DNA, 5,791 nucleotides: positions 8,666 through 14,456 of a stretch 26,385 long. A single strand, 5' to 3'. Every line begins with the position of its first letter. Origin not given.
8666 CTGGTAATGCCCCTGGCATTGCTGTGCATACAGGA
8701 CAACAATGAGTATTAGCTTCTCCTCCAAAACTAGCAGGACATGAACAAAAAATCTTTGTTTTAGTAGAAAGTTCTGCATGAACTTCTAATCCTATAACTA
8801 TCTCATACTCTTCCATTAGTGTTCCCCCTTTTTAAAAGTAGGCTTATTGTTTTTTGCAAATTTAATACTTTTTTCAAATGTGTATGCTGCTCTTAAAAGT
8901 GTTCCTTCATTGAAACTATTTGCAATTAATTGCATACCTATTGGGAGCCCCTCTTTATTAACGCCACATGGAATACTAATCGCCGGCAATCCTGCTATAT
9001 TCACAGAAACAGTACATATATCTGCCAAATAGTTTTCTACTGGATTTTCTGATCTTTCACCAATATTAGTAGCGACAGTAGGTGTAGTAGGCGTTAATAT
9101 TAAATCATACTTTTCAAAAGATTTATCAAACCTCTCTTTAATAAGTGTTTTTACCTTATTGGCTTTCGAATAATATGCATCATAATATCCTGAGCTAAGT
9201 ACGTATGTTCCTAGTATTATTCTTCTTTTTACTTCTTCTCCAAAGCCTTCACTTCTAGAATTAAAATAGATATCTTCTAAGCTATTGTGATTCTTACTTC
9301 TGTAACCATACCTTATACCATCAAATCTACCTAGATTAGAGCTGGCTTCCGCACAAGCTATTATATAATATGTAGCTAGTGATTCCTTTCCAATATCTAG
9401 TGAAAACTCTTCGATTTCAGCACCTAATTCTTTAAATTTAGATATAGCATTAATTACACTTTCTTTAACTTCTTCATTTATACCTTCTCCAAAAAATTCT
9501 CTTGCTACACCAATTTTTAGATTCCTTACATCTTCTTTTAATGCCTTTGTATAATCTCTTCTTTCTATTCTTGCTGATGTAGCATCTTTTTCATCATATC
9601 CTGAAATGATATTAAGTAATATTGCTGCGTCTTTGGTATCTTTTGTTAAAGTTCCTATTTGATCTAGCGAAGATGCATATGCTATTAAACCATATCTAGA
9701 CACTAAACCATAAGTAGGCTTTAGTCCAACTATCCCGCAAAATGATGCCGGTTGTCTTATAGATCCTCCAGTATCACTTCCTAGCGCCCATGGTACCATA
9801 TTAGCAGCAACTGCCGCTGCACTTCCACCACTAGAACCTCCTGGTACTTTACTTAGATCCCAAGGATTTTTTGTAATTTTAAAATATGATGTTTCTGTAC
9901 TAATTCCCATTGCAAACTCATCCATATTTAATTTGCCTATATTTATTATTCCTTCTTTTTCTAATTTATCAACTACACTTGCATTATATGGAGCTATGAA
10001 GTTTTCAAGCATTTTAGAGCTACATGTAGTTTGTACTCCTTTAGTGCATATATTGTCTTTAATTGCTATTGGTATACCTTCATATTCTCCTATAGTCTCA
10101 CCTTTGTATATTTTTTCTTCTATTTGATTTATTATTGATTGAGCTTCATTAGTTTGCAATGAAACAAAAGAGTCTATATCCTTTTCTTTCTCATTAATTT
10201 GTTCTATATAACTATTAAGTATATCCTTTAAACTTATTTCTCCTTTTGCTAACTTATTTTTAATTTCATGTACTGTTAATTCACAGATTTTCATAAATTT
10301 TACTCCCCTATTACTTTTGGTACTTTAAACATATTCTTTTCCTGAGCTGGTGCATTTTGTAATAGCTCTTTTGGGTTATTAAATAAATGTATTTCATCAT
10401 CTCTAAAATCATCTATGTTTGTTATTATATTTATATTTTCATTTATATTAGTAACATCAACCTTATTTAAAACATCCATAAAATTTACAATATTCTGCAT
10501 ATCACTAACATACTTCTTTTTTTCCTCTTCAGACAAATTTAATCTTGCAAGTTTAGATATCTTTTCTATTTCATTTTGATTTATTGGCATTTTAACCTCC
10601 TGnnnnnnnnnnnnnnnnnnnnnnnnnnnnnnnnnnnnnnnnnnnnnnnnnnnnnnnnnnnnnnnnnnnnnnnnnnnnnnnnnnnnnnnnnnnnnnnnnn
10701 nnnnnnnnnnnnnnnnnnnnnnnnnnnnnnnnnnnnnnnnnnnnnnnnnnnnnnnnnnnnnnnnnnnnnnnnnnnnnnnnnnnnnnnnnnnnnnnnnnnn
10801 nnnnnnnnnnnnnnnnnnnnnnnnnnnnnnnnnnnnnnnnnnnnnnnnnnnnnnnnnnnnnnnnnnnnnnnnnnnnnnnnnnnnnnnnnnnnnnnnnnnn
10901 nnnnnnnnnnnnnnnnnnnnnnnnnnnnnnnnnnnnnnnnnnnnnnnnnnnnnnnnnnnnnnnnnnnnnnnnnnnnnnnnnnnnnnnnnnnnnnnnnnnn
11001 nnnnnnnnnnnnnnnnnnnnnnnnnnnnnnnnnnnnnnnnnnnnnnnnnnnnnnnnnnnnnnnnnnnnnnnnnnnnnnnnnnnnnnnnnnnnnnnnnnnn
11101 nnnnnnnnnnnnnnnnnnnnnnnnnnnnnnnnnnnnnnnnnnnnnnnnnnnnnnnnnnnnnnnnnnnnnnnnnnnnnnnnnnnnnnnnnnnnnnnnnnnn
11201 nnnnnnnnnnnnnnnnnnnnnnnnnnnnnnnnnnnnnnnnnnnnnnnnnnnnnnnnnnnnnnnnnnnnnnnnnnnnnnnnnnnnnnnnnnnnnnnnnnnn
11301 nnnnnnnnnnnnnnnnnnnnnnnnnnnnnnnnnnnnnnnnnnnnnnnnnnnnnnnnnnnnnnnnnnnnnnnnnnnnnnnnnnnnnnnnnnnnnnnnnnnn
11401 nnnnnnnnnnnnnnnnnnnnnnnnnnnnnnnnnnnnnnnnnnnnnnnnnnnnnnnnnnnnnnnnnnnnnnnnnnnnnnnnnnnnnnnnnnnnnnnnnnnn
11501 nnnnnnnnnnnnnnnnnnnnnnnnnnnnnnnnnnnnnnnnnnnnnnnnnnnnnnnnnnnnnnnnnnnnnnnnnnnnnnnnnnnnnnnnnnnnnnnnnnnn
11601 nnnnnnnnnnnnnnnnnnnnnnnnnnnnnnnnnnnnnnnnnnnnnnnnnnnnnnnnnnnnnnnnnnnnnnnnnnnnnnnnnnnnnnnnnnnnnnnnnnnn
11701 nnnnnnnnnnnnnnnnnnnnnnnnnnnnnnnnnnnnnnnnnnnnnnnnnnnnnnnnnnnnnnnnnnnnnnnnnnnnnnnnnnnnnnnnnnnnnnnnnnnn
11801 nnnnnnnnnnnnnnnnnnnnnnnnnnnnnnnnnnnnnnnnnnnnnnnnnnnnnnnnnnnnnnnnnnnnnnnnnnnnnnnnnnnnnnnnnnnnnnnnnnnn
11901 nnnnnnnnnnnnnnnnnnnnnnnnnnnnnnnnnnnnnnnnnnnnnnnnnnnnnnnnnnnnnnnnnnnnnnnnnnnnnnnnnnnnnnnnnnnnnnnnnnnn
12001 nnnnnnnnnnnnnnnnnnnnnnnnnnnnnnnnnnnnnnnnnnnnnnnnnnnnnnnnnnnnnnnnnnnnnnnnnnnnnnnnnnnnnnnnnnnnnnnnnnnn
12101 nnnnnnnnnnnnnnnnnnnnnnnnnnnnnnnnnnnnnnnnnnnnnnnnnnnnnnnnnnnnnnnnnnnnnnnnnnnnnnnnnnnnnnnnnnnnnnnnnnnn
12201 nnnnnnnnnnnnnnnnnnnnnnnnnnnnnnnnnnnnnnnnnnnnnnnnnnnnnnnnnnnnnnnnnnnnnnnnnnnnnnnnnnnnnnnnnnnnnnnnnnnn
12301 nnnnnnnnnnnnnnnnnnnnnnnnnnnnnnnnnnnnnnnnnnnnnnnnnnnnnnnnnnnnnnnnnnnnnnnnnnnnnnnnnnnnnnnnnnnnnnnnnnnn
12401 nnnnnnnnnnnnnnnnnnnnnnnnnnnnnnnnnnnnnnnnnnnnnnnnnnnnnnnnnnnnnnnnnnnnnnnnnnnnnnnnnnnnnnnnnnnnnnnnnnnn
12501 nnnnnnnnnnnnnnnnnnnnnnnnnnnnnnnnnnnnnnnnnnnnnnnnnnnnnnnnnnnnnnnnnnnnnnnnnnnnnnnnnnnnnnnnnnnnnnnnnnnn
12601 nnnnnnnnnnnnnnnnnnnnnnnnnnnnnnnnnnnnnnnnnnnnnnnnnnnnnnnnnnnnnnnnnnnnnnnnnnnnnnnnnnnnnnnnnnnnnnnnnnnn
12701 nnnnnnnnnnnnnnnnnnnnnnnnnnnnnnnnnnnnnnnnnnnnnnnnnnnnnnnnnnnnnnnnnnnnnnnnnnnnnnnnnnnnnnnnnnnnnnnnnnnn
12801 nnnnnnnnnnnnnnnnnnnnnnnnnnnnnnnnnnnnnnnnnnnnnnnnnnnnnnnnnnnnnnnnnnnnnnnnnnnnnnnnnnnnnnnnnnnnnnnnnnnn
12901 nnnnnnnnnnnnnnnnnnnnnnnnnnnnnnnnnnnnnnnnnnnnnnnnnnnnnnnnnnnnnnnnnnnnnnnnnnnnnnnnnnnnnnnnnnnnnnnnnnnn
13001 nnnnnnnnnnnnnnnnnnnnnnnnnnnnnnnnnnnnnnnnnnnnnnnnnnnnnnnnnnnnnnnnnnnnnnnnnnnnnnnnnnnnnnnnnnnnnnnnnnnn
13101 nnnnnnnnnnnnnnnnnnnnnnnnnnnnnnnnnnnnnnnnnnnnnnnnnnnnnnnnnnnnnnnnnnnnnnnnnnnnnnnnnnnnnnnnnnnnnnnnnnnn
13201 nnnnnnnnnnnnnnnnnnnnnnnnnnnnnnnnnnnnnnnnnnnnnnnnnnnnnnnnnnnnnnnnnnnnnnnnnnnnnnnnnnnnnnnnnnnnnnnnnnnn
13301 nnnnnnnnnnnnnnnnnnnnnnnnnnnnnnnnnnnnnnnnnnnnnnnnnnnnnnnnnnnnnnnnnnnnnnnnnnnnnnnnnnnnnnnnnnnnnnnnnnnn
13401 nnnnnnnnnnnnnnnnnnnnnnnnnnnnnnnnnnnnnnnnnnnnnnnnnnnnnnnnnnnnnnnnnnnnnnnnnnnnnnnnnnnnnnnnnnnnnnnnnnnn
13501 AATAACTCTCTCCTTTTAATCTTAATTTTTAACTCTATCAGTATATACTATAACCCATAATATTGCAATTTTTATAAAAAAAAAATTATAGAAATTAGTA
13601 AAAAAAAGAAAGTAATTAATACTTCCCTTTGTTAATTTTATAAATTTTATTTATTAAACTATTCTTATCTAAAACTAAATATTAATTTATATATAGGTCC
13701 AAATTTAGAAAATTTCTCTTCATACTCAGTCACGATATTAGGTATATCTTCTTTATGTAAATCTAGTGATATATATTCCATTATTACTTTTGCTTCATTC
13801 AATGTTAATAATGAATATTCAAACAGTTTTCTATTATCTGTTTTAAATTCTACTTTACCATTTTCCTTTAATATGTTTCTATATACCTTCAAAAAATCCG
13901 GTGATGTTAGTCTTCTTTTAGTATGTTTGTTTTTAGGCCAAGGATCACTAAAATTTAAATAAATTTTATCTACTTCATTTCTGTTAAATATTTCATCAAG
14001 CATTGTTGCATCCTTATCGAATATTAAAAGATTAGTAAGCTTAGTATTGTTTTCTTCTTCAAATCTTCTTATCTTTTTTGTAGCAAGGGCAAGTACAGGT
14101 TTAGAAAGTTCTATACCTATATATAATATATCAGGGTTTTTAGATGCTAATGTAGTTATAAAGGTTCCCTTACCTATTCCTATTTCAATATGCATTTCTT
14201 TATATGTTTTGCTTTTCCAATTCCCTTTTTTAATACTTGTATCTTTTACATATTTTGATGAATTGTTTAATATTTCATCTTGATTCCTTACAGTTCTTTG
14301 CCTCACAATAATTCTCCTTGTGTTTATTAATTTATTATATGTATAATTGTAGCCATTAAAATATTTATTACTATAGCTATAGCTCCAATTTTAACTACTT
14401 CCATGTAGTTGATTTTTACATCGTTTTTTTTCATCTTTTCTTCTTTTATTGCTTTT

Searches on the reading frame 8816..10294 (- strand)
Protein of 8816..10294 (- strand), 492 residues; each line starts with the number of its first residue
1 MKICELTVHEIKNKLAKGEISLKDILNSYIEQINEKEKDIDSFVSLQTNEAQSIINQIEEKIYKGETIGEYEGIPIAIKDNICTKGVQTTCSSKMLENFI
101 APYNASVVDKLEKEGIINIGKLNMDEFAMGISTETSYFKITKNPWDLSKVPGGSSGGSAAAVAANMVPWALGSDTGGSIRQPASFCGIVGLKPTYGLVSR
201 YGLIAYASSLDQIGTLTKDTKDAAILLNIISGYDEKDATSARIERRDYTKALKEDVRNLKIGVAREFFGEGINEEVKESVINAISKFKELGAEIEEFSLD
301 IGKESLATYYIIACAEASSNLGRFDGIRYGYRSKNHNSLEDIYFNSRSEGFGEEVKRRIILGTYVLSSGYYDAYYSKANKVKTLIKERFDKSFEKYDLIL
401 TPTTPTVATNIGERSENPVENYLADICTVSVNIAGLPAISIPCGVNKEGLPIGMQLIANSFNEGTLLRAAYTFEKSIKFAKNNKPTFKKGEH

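Call 73: search_protein_families(library=pfam, proteins=[window:8816-10294:-], max_evalue=0.00001)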
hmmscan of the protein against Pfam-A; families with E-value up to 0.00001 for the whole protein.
window:8816-10294:- (492 aa): 1 family
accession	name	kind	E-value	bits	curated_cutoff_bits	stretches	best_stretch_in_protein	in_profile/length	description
PF01425.27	Amidase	-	4.9e-153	510.8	27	1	24-467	1-445/445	Amidase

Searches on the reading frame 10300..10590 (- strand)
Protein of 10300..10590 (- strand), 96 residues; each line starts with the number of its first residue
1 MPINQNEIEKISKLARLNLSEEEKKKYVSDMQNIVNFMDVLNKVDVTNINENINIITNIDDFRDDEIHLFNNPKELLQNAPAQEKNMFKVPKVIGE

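Call 73: search_protein_families(library=pfam, proteins=[window:10300-10590:-], max_evalue=0.00001)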
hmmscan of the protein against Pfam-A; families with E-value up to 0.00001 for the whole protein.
window:10300-10590:- (96 aa): 1 family
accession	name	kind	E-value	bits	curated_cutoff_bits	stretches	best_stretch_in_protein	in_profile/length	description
PF02686.20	GatC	-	1.9e-16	60.5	23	1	19-90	1-66/66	Glu-tRNAGln amidotransferase C subunit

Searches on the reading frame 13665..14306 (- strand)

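Call 73: search_protein_families(library=pfam, proteins=[window:13665-14306:-], max_evalue=0.00001)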
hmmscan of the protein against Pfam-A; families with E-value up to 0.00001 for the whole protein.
window:13665-14306:- (213 aa): 2 families
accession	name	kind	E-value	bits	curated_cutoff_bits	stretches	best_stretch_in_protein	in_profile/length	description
PF02390.23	Methyltransf_4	-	3.1e-43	147.7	24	1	37-203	3-167/173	Putative methyltransferase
PF24675.1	NpmA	-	1e-07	31.9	60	1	29-124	17-107/214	16S rRNA (adenine(1408)-N(1))-methyltransferase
